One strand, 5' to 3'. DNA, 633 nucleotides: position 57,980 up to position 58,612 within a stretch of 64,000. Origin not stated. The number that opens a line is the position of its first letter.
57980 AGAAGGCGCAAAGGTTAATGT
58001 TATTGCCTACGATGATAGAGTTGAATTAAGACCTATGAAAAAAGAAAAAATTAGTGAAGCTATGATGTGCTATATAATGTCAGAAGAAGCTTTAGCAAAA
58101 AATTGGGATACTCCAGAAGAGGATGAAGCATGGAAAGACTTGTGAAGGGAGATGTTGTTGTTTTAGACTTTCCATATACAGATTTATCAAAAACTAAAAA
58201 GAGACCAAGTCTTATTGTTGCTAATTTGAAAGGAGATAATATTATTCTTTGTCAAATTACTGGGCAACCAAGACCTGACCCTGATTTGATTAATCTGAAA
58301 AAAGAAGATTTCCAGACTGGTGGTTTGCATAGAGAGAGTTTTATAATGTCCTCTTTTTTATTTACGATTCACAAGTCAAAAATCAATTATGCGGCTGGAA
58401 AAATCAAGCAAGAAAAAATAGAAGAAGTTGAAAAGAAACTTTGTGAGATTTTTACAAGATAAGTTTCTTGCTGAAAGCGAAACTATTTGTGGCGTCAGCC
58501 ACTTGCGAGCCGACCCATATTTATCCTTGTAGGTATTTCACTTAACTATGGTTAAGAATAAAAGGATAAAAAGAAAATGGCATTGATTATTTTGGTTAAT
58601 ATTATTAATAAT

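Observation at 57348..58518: Perfect 14-bp GC-rich inverted repeats bracket a 1.17-kb segment carrying small ORFs and a MazEF module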

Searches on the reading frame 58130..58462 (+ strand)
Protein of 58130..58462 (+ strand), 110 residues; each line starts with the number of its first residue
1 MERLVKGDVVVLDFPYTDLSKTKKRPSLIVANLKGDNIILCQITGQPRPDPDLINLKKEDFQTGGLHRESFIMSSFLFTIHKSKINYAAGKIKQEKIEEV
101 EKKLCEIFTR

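Call 8: search_protein_families(library=pfam, proteins=[window:58130-58462:+], max_evalue=0.1)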
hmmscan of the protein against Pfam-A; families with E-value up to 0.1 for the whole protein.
window:58130-58462:+ (110 aa): 1 family
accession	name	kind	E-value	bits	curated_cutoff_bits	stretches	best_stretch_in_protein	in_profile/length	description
PF02452.23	PemK_toxin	-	6.3e-12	46.1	23.1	1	6-108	2-109/109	PemK-like, MazF-like toxin of type II toxin-antitoxin system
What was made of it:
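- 58130..58462 (+): mazF/PemK toxin, 110 aa. PF02452 E = 6e-12 (call 8).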

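Call 13: find_encoding_contigs(protein=window:58130-58462:+, flank=10000, max_places=10)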
Protein window:58130-58462:+ (110 aa): no gene with exactly this product is on record in the collection.

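Call 16: find_homologous_proteins(query=window:58130-58462:+)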
Query window:58130-58462:+ (110 aa): 230 proteins with E <= 0.001 among 232 candidates; the best 120 are listed.
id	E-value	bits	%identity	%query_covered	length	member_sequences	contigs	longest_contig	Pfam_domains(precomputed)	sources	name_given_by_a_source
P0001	1.9e-60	219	94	100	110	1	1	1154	PF02452.24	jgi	jgi:mRNA interferase MazF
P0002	5.6e-60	218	93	100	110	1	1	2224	PF02452.24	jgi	-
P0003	7.0e-59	214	88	100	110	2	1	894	PF02452.24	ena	-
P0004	1.9e-58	213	87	100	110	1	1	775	PF02452.24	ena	-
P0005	2.9e-58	212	87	100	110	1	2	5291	PF02452.24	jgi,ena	-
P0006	2.9e-58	212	88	100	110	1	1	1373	PF02452.24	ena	-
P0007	3.9e-58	212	87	100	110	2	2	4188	PF02452.24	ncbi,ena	-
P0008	6.9e-58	211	86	100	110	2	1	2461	PF02452.24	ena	-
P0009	7.8e-58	211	88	100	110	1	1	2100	PF02452.24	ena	-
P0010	1.4e-57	210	86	100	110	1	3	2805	PF02452.24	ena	-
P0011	2.1e-57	209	85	100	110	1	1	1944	PF02452.24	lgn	-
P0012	2.2e-57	209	87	100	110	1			PF02452.24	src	-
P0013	2.5e-57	209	87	100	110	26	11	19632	PF02452.24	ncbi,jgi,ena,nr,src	ncbi:MAG TPA: type II toxin-antitoxin system PemK/MazF family toxin [Candidatus Nanoarchaeia archaeo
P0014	3.0e-57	209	88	100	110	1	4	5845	PF02452.24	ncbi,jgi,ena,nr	ncbi:growth inhibitor PemK [Candidatus Pacearchaeota archaeon CG10_big_fil_rev_8_21_14_0_10_31_24]|n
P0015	3.6e-57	209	85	100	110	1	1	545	PF02452.24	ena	-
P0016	3.7e-57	208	85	100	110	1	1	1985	PF02452.24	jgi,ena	-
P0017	6.9e-57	208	85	100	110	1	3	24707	PF02452.24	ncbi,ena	-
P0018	7.1e-57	208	88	100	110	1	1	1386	PF02452.24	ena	-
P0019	7.2e-57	208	85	100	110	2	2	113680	PF02452.24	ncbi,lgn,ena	ncbi:MAG: type II toxin-antitoxin system PemK/MazF family toxin [Nanoarchaeota archaeon]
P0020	1.0e-56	207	85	100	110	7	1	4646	PF02452.24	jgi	-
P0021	1.4e-56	207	85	100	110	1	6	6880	PF02452.24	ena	-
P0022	2.5e-56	206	85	100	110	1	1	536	PF02452.24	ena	-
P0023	2.7e-56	206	84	100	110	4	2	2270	PF02452.24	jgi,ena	-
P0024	3.3e-56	205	85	100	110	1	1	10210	PF02452.24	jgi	jgi:mRNA interferase MazF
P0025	6.9e-56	204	85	100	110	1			PF02452.24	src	-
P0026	9.6e-56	204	85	100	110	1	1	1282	PF02452.24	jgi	jgi:mRNA interferase MazF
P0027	1.3e-55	203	85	100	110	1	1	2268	PF02452.24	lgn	-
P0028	1.4e-55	203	85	100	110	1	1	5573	PF02452.24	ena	-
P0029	1.9e-55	203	85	100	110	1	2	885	PF02452.24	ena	-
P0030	2.7e-55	202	90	94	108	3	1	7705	PF02452.24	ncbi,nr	ncbi:MAG: type II toxin-antitoxin system PemK/MazF family toxin, partial [Nanoarchaeota archaeon]|nr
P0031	2.8e-55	202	85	100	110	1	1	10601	PF02452.24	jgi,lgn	jgi:mRNA interferase MazF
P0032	8.4e-55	201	85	100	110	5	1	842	PF02452.24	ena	-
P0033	1.3e-54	200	87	82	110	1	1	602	PF02452.24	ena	-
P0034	2.0e-54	200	85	100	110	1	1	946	PF02452.24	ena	-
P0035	3.4e-54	199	83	100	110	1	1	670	PF02452.24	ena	-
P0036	4.1e-54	199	84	100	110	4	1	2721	PF02452.24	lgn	-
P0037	1.5e-53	197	83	100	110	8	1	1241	PF02452.24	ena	-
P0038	1.8e-53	197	83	100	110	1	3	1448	PF02452.24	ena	-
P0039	2.1e-53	196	82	100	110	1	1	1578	PF02452.24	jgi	jgi:mRNA interferase MazF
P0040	7.1e-53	195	80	100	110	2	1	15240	PF02452.24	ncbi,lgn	-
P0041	1.4e-52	194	80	100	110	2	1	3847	PF02452.24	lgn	-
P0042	3.5e-52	192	82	100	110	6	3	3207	PF02452.24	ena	-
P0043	3.9e-52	192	83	100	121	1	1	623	PF02452.24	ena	-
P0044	4.6e-52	192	81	100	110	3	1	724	PF02452.24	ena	-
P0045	9.2e-52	191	83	100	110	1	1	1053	PF02452.24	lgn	-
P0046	1.5e-51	190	78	100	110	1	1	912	PF02452.24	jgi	jgi:mRNA interferase MazF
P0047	4.5e-48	179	75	96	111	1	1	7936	PF02452.24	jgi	-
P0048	8.3e-48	178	74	98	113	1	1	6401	PF02452.24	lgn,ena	-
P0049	3.2e-47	177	73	100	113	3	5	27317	PF02452.24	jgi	-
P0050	3.3e-47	176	69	100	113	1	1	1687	PF02452.24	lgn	-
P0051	4.1e-47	176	82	89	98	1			PF02452.24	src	-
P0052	2.0e-45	171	71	95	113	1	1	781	PF02452.24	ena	-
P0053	2.9e-45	170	72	98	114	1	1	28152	PF02452.24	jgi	jgi:mRNA interferase MazF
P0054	3.1e-45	170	70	100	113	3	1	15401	PF02452.24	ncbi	-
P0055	4.3e-45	170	71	100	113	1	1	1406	PF02452.24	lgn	-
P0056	9.0e-45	169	71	100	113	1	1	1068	PF02452.24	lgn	-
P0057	1.2e-44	168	70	100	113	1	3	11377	PF02452.24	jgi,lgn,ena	jgi:mRNA interferase MazF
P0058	1.2e-44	168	71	100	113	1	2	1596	PF02452.24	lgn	-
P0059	4.2e-44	167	70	100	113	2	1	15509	PF02452.24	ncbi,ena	-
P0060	7.0e-44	166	70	100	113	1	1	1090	PF02452.24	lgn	-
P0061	1.1e-43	165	70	100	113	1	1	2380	PF02452.24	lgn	-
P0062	2.8e-43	164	69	100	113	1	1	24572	PF02452.24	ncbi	-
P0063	3.4e-43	164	70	100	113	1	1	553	PF02452.24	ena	-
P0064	4.3e-43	163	71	100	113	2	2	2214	PF02452.24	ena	-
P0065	9.5e-43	162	68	100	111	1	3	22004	PF02452.24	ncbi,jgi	-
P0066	1.2e-42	162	68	100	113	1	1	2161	PF02452.24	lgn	-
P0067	1.2e-42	162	70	98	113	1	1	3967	PF02452.24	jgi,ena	-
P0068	4.5e-42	160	70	95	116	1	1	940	PF02452.24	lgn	-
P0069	4.6e-42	160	68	100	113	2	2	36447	PF02452.24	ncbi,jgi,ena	-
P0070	5.6e-42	160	68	100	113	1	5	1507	PF02452.24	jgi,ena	-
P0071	5.6e-42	160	69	95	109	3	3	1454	PF02452.24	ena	-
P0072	6.8e-42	159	67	100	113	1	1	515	PF02452.24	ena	-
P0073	6.9e-42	159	65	100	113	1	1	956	PF02452.24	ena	-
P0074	7.8e-42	159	70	100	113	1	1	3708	PF02452.24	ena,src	-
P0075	7.8e-42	159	68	95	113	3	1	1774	PF02452.24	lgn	-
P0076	1.5e-41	158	66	100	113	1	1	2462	PF02452.24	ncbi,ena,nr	ncbi:MAG: type II toxin-antitoxin system PemK/MazF family toxin [Nanoarchaeota archaeon]|nr:type II 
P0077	1.6e-41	158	65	100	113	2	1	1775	PF02452.24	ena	-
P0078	1.9e-41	158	70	95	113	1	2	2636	PF02452.24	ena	-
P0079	2.6e-41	158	65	100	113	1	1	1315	PF02452.24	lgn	-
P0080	3.8e-41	157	68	95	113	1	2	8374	PF02452.24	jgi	jgi:mRNA interferase MazF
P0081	4.9e-41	157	69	95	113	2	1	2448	PF02452.24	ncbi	-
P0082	5.4e-41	157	69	95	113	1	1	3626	PF02452.24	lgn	-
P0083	6.6e-41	156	67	100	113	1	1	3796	PF02452.24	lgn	-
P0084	7.1e-41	156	65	100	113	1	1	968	PF02452.24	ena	-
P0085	7.8e-41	156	69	95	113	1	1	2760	PF02452.24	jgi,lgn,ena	jgi:mRNA interferase MazF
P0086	1.3e-40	155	65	100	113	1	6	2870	PF02452.24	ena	-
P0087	1.4e-40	155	68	95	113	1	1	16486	PF02452.24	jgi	jgi:mRNA interferase MazF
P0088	1.6e-40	155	65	100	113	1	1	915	PF02452.24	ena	-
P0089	1.7e-40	155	64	100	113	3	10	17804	PF02452.24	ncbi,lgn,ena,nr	ncbi:MAG TPA: type II toxin-antitoxin system PemK/MazF family toxin [Candidatus Nanoarchaeia archaeo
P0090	2.1e-40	155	67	95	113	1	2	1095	PF02452.24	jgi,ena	jgi:mRNA interferase MazF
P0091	2.1e-40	155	71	95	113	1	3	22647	PF02452.24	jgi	-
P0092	2.2e-40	155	68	95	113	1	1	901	PF02452.24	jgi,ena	jgi:mRNA interferase MazF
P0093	2.4e-40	154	65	100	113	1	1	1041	PF02452.24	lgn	-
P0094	2.6e-40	154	66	95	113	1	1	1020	PF02452.24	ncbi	-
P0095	2.7e-40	154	68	100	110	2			PF02452.24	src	-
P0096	2.8e-40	154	65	100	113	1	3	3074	PF02452.24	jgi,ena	-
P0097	4.3e-40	154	66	98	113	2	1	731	PF02452.24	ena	-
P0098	5.1e-40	153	63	100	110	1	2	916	PF02452.24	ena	-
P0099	7.6e-40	153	65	100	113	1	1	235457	PF02452.24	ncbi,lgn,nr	ncbi:MAG: type II toxin-antitoxin system PemK/MazF family toxin [Nanoarchaeota archaeon]|nr:type II 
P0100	9.1e-40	153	67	95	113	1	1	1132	PF02452.24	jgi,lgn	-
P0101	9.8e-40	152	61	100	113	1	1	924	PF02452.24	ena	-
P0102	1.3e-39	152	63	100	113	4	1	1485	PF02452.24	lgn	-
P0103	1.9e-39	152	69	95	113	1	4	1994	PF02452.24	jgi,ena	-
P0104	2.3e-39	151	68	100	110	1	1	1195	PF02452.24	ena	-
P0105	2.4e-39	151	63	100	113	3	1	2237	PF02452.24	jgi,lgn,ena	-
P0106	2.7e-39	151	62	100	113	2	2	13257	PF02452.24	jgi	-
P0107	2.9e-39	151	68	95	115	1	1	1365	PF02452.24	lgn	-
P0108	3.5e-39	151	64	100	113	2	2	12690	PF02452.24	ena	-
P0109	3.5e-39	151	64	95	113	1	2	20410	PF02452.24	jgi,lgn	-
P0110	3.9e-39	151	63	95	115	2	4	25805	PF02452.24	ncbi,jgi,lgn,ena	-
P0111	4.2e-39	150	65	100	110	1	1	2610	PF02452.24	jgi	-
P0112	5.6e-39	150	61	100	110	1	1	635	PF02452.24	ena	-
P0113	6.4e-39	150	66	100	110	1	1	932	PF02452.24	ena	-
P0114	7.0e-39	150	61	100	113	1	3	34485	PF02452.24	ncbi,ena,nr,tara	ncbi:growth inhibitor PemK [Candidatus Pacearchaeota archaeon]|nr:growth inhibitor PemK [Candidatus 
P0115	7.3e-39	150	63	95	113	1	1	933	PF02452.24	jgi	-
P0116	7.3e-39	150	62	100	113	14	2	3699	PF02452.24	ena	-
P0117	8.0e-39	150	66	95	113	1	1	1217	PF02452.24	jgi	-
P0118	9.6e-39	149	61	100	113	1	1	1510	PF02452.24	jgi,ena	-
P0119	1.0e-38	149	61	100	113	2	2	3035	PF02452.24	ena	-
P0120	1.1e-38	149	66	100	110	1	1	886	PF02452.24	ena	-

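Call 19: find_encoding_contigs(protein=P0002, flank=10000, max_places=5)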
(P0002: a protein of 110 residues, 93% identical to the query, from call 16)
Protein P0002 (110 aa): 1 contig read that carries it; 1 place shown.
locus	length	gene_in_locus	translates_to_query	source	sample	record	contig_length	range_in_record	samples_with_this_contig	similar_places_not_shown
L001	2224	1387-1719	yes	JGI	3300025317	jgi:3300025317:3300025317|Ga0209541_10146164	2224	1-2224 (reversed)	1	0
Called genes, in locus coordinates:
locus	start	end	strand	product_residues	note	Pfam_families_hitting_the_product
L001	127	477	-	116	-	-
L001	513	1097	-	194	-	-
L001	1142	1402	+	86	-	PF04014:MazE_antitoxin (weak)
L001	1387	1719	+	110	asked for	PF02452:PemK_toxin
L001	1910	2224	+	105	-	?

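Call 20: find_encoding_contigs(protein=P0013, flank=6000, max_places=10)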
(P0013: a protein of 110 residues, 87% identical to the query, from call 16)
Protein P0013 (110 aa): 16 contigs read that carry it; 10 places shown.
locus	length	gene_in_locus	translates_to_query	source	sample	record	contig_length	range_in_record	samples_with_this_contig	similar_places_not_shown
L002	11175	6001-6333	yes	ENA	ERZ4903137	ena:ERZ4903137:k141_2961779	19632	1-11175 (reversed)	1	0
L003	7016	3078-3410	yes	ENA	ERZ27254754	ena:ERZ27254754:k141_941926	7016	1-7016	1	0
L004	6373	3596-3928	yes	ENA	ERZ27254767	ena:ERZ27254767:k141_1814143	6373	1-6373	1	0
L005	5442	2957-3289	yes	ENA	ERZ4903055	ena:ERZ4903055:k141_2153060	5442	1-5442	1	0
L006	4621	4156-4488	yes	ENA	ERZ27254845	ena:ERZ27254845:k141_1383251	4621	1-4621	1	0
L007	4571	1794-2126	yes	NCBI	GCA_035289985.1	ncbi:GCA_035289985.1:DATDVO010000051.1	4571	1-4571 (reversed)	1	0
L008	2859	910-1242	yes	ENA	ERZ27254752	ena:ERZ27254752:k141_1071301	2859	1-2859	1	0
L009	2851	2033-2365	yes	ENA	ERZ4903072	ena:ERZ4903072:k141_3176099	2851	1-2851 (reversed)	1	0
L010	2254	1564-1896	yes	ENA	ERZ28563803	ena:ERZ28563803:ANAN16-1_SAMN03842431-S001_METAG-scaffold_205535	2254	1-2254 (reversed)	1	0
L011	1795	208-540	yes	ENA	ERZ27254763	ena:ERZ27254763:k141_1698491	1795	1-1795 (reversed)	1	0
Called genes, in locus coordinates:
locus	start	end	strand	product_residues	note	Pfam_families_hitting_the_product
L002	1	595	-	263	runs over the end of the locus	-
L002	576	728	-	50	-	PF01402:RHH_1 (weak)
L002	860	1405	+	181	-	PF02572:CobA_CobO_BtuR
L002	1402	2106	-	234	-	-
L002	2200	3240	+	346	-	PF01594:AI-2E_transport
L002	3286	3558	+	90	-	-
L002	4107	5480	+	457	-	PF04542:Sigma70_r2, PF04539:Sigma70_r3 (weak), PF04545:Sigma70_r4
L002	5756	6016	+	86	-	PF04014:MazE_antitoxin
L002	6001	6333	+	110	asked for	PF02452:PemK_toxin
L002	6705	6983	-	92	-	PF00428:Ribosomal_60s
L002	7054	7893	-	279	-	PF00466:Ribosomal_L10, PF17777:RL10P_insert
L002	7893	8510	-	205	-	PF00687:Ribosomal_L1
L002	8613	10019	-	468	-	PF13462:Thioredoxin_4, PF01323:DSBA (weak)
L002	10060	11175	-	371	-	?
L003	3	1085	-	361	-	?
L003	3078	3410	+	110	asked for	PF02452:PemK_toxin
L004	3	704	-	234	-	?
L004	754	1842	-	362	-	PF00091:Tubulin, PF12327:FtsZ_C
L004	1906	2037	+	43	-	-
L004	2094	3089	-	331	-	PF01548:DEDD_Tnp_IS110, PF02371:Transposase_20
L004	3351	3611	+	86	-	PF04014:MazE_antitoxin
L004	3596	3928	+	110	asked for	PF02452:PemK_toxin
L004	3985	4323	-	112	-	-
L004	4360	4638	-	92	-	PF00428:Ribosomal_60s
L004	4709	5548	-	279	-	PF00466:Ribosomal_L10, PF17777:RL10P_insert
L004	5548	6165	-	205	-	PF00687:Ribosomal_L1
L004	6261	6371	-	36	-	?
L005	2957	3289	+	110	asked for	PF02452:PemK_toxin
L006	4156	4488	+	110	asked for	PF02452:PemK_toxin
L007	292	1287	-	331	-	PF01548:DEDD_Tnp_IS110, PF02371:Transposase_20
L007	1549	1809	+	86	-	PF04014:MazE_antitoxin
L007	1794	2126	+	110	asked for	PF02452:PemK_toxin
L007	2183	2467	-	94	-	-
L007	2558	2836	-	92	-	PF00428:Ribosomal_60s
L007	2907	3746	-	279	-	PF00466:Ribosomal_L10, PF17777:RL10P_insert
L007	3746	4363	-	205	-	PF00687:Ribosomal_L1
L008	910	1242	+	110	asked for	PF02452:PemK_toxin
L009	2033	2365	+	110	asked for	PF02452:PemK_toxin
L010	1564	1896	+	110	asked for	PF02452:PemK_toxin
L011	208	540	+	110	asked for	PF02452:PemK_toxin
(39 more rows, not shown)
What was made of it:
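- IS110-family transposases sit next to related mazEF modules in L004 and L007 (call 20).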

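Call 21: find_encoding_contigs(protein=P0019, flank=6000, max_places=5)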
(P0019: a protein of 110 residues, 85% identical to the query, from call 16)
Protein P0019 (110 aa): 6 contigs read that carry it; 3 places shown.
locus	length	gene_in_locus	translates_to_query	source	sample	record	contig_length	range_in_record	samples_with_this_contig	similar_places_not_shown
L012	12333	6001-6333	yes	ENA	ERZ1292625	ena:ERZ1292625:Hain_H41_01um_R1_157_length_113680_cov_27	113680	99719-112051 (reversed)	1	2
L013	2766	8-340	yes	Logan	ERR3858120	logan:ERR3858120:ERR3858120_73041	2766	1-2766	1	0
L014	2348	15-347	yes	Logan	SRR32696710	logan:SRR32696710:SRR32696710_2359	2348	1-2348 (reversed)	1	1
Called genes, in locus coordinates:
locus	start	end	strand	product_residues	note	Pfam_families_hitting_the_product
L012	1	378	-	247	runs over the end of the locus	-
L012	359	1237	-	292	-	PF00557:Peptidase_M24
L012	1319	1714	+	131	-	-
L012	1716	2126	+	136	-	-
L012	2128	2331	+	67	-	-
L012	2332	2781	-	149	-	PF13636:Methyltranf_PUA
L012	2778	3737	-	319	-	PF17125:Methyltr_RsmF_N, PF01189:Methyltr_RsmB-F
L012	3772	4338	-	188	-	-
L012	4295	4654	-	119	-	-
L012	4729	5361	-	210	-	-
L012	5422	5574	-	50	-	-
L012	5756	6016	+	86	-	PF04014:MazE_antitoxin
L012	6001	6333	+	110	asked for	PF02452:PemK_toxin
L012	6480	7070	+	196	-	PF05175:MTS, PF13489:Methyltransf_23, PF03848:TehB, PF13847:Methyltransf_31, PF08241:Methyltransf_11, PF08242:Methyltransf_12, PF13649:Methyltransf_25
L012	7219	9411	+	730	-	PF01751:Toprim, PF01131:Topoisom_bac, PF01396:Zn_ribbon_Top1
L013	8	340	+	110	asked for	PF02452:PemK_toxin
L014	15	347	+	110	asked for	PF02452:PemK_toxin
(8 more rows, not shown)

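Call 28: search_protein_families(library=ncbifam, proteins=[window:58130-58462:+], max_evalue=0.1)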
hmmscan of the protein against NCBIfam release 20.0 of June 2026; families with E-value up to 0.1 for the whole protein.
window:58130-58462:+ (110 aa): 0 families

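Call 39: find_related_loci(query=window:58130-58462:+, collection=metagenome_contigs, flank=4000)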
Query window:58130-58462:+ (110 aa) in metagenome_contigs; peptide patterns used: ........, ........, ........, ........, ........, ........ (x = any residue, [..] = any of these).
600 stretches matched a pattern (row limit reached: there are more); 50 encode a relative of the query (tblastn E <= 1e-3); 50 distinct loci.
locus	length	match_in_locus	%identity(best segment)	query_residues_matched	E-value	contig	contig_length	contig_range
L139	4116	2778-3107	95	1-110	3e-69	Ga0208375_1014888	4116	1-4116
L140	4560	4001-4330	96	1-110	5e-69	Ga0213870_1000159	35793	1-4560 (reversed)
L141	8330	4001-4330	91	1-110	3e-66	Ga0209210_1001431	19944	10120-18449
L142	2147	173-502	88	1-110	6e-66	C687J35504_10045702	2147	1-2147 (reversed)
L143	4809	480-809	87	1-110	6e-64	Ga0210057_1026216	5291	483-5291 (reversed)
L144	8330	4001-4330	85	1-110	1e-62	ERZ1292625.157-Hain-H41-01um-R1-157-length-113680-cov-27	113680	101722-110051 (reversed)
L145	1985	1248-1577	85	1-110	3e-64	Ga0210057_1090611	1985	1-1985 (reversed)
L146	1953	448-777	79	1-110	2e-58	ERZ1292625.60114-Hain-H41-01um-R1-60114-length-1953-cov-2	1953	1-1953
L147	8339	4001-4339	67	1-110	9e-49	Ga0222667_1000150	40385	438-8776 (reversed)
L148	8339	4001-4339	66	1-110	6e-48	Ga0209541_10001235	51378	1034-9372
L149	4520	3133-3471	65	1-110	1e-47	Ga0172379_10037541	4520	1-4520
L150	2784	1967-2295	87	1-110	1e-49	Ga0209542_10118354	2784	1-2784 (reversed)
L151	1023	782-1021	94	1-80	1e-49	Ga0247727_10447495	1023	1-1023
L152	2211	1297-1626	68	1-110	1e-45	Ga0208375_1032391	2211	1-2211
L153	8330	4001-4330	59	1-110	5e-44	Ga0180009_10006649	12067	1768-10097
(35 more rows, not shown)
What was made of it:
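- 58130..58462 (+): Homologues at 78-96% identity occur in many Nanoarchaeota/Pacearchaeota contigs (calls 16, 39).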

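Call 80: search_protein_families(library=pfam, proteins=[L141:6980-7252:-, L141:7427-8029:-, L141:5227-6675:+, L141:4395-5129:-], max_evalue=0.01)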
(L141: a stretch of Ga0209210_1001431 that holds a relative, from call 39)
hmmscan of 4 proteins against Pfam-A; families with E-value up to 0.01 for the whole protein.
L141:6980-7252:- (90 aa): 0 families

L141:7427-8029:- (200 aa): 2 families
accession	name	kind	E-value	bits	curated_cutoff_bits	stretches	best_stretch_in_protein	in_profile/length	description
PF01725.21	Ham1p_like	-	5.2e-22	79.1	22.5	1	19-176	1-167/186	Ham1 family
PF21975.1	ASNSD1-SEP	-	0.0039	17.7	27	0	157-200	55-96/96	ASNSD1 upstream open reading frame protein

L141:5227-6675:+ (482 aa): 2 families
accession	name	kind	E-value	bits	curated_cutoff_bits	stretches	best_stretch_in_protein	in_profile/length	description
PF02310.24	B12-binding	-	3.5e-07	30.5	32.1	1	23-129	14-119/121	B12 binding domain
PF04055.27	Radical_SAM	-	2.7e-06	28.1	29.5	1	226-369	11-164/166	Radical SAM superfamily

L141:4395-5129:- (244 aa): 3 families
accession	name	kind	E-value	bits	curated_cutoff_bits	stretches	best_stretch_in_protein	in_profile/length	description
PF01978.25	TrmB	-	3.3e-13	49.7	25.6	1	6-73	1-67/68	Sugar-specific transcriptional regulator TrmB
PF01022.26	HTH_5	-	0.003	17.8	22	0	22-59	10-47/47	Bacterial regulatory protein, arsR family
PF03297.21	Ribosomal_S25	-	0.0055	17.3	28.8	0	30-64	59-93/101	S25 ribosomal protein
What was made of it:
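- Some hairpins in L141 flank housekeeping-looking genes (radical SAM, Ham1; call 80).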

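Call 83: find_encoding_contigs(protein=P0017, flank=5000, max_places=6)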
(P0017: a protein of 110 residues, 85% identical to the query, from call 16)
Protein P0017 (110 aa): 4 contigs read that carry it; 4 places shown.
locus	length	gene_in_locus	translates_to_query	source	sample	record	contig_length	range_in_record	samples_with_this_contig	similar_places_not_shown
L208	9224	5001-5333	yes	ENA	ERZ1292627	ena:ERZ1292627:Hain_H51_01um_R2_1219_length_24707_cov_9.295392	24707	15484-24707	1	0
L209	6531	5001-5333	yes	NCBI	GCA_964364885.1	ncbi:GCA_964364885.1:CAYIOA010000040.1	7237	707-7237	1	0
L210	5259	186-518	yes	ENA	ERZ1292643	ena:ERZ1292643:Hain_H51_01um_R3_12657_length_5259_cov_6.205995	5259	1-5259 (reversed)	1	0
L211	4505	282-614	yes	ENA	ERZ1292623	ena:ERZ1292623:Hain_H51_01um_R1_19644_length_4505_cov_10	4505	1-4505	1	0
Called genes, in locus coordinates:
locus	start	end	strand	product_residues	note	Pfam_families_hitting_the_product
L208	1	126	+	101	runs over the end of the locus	PF01096:Zn_ribbon_TFIIS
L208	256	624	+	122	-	PF13662:Toprim_4, PF01751:Toprim, PF13155:Toprim_2 (weak)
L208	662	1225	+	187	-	PF00578:AhpC-TSA, PF08534:Redoxin, PF10417:1-cysPrx_C (weak)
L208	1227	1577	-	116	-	-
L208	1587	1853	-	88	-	-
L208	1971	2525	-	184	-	-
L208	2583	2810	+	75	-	-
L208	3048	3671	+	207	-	PF14582:Metallophos_3 (faint), PF00149:Metallophos, PF12850:Metallophos_2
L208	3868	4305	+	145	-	-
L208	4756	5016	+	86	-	PF04014:MazE_antitoxin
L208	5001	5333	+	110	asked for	PF02452:PemK_toxin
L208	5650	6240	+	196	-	PF13489:Methyltransf_23, PF13847:Methyltransf_31, PF08241:Methyltransf_11, PF08242:Methyltransf_12, PF13649:Methyltransf_25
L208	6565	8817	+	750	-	PF01751:Toprim, PF01131:Topoisom_bac, PF01396:Zn_ribbon_Top1 (weak)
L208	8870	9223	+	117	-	?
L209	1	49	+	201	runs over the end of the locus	-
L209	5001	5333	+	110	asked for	PF02452:PemK_toxin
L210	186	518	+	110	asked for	PF02452:PemK_toxin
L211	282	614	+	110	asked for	PF02452:PemK_toxin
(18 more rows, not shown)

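Call 84: find_encoding_contigs(protein=P0008, flank=5000, max_places=6)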
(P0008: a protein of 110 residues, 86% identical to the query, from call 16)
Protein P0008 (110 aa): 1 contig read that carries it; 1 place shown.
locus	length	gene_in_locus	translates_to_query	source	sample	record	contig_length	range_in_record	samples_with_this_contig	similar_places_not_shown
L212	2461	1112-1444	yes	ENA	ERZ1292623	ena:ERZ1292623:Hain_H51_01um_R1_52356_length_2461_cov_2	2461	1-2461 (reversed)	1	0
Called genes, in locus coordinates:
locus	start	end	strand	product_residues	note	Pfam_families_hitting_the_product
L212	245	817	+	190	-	-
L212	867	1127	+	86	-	PF04014:MazE_antitoxin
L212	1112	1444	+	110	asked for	PF02452:PemK_toxin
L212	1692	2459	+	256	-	?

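Call 85: find_encoding_contigs(protein=P0014, flank=5000, max_places=6)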
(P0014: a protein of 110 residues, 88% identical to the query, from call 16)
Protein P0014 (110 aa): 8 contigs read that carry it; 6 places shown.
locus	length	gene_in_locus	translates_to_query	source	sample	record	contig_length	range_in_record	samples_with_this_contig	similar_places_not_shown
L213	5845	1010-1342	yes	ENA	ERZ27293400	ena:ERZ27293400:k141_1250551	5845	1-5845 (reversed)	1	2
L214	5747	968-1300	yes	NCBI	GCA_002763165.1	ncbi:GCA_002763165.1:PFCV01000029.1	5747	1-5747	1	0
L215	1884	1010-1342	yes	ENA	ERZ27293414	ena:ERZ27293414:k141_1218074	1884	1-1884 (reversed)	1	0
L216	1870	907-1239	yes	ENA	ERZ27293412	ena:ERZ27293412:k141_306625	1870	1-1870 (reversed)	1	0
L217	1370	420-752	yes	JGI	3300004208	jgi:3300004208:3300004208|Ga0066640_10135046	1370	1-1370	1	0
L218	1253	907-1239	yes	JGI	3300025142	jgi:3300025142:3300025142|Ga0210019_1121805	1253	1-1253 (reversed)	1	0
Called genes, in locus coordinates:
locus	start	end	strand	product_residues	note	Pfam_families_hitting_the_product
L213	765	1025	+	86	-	PF04014:MazE_antitoxin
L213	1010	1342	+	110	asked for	PF02452:PemK_toxin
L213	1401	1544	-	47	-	-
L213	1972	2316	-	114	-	-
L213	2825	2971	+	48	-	-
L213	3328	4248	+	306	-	PF12146:Hydrolase_4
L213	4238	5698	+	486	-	PF13090:PP_kinase_C (faint), PF13091:PLDc_2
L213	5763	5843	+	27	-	?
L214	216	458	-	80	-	-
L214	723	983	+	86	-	PF04014:MazE_antitoxin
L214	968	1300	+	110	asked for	PF02452:PemK_toxin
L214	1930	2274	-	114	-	-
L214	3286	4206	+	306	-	PF12146:Hydrolase_4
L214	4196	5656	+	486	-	PF13090:PP_kinase_C (faint), PF13091:PLDc_2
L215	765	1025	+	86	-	PF04014:MazE_antitoxin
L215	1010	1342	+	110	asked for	PF02452:PemK_toxin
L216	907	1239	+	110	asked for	PF02452:PemK_toxin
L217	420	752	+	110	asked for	PF02452:PemK_toxin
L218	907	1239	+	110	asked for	PF02452:PemK_toxin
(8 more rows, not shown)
